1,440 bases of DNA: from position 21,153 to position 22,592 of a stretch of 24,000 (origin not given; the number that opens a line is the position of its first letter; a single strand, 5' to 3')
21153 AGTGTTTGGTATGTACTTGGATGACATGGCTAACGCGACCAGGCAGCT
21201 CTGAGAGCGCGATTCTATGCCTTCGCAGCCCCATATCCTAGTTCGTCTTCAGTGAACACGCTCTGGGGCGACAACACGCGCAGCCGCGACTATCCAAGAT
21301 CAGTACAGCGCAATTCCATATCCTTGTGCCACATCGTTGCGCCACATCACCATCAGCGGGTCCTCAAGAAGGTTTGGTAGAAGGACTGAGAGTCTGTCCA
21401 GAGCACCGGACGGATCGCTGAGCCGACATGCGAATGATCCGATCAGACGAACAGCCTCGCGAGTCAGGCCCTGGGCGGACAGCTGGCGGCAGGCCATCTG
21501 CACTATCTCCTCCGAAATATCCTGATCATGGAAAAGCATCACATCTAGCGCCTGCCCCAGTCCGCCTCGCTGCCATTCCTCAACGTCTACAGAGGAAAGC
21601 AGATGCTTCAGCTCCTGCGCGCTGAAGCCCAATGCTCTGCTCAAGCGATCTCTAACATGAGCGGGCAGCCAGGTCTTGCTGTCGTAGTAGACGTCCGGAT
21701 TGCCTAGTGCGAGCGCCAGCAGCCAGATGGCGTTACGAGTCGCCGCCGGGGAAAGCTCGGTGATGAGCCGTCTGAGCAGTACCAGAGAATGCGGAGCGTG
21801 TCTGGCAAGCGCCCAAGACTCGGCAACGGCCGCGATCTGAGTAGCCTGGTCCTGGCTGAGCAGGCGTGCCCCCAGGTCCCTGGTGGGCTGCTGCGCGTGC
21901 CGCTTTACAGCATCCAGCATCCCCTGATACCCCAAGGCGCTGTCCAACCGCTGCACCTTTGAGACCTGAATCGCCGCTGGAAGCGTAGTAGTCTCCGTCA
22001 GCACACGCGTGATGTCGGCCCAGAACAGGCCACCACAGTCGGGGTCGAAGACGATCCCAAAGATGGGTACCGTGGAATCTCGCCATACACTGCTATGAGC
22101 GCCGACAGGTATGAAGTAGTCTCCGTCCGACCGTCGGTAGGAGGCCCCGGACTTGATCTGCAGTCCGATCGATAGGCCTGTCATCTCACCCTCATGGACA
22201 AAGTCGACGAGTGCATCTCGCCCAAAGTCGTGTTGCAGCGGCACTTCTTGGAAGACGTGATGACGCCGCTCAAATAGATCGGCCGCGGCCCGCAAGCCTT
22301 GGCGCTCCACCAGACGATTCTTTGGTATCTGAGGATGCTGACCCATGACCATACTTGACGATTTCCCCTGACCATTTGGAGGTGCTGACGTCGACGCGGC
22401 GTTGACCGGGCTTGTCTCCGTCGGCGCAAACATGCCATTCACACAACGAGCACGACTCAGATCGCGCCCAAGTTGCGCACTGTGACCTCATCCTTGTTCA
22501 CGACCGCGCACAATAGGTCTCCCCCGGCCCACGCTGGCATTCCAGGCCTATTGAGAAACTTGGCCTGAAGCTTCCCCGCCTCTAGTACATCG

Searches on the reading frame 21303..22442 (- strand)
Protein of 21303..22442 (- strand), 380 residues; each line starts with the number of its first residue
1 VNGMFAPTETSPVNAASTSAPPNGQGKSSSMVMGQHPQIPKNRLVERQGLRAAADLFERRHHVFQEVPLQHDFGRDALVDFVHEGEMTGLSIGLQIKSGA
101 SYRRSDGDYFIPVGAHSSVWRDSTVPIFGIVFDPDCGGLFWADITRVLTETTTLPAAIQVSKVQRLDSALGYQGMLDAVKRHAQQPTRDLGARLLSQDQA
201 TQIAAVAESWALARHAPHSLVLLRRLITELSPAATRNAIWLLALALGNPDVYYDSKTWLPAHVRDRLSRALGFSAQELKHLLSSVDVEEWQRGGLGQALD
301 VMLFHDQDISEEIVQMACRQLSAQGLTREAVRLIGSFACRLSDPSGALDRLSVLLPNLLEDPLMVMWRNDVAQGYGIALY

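Call 10: search_protein_families(library=pfam, proteins=[window:21303-22442:-], max_evalue=0.01)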
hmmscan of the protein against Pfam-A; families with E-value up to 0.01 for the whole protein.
window:21303-22442:- (380 aa): 1 family
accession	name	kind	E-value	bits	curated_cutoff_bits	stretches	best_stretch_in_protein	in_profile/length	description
PF14280.11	DUF4365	-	3.6e-14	53.4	24.3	1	46-168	1-129/139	Domain of unknown function (DUF4365)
